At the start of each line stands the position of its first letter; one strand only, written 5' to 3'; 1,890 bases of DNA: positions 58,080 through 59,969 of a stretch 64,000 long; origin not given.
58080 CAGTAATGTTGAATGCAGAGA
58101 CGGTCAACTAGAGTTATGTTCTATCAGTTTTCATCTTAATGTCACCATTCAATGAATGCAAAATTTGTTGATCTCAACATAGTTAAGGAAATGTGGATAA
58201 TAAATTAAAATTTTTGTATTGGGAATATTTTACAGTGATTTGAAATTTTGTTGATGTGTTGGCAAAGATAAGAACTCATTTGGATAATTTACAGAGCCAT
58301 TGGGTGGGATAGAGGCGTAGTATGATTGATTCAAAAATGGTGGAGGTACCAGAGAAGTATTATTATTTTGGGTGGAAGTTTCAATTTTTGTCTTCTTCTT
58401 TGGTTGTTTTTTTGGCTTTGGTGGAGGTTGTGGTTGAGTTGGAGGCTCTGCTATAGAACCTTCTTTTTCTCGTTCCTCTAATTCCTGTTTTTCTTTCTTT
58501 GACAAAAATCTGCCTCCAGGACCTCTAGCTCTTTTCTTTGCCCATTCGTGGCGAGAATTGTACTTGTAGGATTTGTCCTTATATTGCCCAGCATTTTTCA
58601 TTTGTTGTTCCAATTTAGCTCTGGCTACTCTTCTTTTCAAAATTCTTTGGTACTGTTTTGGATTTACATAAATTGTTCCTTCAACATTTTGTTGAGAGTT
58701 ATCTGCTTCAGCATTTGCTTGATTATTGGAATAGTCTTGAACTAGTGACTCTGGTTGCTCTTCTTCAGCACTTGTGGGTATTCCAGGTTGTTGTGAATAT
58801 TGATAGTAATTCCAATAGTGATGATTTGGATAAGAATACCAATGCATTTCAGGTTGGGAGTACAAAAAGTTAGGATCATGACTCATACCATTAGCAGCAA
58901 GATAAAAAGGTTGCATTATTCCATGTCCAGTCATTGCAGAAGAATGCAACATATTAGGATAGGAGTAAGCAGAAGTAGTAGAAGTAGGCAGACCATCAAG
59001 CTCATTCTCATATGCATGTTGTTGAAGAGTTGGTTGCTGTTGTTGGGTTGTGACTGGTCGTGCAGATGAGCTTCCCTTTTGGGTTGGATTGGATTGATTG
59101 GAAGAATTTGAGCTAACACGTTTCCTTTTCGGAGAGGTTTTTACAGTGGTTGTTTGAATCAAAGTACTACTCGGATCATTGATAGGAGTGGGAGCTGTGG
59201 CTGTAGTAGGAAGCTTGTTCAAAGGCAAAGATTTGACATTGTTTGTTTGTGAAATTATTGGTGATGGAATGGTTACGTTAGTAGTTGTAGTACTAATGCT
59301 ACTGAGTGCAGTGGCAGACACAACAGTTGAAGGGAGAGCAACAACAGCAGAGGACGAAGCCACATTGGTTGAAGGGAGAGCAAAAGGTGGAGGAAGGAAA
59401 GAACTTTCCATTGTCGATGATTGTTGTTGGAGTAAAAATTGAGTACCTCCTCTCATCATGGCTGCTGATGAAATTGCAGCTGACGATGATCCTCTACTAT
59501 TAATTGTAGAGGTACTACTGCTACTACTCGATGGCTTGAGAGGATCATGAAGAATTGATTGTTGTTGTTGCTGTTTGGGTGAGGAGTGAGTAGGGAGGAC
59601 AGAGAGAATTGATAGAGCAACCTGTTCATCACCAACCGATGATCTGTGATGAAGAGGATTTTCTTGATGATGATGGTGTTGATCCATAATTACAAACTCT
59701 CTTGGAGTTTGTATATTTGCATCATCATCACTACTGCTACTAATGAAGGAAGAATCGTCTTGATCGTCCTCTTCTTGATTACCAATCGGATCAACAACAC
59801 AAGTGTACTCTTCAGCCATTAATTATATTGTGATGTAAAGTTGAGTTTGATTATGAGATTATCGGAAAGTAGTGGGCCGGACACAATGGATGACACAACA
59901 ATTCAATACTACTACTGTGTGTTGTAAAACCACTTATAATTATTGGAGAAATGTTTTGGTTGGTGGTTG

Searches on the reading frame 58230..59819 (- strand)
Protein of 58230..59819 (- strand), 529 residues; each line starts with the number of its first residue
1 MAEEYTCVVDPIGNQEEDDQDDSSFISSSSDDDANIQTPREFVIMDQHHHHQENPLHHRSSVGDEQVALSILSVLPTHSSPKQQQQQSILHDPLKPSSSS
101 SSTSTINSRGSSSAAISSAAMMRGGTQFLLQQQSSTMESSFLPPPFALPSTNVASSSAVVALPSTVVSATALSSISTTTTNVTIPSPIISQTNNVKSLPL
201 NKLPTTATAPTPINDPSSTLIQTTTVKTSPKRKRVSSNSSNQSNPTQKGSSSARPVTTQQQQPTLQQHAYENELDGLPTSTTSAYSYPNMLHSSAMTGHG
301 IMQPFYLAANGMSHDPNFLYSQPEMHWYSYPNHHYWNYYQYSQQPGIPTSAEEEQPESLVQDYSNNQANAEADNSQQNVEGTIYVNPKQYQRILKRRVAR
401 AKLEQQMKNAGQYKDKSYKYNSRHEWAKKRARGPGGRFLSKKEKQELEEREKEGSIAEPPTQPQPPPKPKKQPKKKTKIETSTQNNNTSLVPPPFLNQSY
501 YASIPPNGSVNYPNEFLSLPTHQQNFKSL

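Call 62: search_protein_families(library=pfam, proteins=[window:58230-59819:-], max_evalue=0.01)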
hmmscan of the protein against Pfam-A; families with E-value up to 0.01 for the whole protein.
window:58230-59819:- (529 aa): 1 family
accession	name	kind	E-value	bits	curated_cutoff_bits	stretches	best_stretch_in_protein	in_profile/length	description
PF02045.20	CBFB_NFYA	-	1.2e-21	77.5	27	1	382-438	2-56/56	CCAAT-binding transcription factor (CBF-B/NF-YA) subunit B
